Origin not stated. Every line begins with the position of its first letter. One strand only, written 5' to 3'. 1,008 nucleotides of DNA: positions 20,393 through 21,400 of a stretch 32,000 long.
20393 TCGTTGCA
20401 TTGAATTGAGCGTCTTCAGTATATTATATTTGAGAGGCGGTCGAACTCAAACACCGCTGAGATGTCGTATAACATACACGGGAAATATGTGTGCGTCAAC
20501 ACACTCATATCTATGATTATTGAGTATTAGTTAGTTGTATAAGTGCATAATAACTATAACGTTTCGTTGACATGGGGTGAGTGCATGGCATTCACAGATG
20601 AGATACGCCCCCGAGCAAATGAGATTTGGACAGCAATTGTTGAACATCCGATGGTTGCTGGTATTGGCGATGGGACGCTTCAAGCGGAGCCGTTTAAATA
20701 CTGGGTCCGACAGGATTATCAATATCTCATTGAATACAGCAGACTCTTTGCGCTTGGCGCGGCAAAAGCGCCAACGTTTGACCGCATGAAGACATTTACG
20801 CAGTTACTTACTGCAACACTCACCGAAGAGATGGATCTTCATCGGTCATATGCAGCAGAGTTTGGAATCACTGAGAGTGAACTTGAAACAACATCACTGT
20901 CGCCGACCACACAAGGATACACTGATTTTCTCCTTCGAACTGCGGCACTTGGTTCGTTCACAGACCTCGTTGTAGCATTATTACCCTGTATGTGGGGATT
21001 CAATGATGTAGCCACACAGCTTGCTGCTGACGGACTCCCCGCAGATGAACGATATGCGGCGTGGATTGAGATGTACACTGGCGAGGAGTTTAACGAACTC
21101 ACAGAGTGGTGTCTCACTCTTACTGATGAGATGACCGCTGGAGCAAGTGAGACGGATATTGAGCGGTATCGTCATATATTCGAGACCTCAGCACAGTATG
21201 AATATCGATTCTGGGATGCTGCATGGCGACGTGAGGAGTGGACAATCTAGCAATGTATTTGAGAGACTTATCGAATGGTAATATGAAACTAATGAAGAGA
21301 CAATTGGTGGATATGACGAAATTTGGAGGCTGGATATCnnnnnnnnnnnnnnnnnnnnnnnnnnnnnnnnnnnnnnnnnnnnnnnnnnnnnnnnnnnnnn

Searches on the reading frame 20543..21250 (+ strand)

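Call 57: search_protein_families(library=pfam, proteins=[window:20543-21250:+], max_evalue=0.001)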
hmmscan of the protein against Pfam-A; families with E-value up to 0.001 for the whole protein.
window:20543-21250:+ (235 aa): 1 family
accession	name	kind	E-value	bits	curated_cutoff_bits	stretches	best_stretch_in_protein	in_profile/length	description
PF03070.21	TENA_THI-4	-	1.1e-49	169.6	22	1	23-229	2-209/210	TENA/THI-4/PQQC family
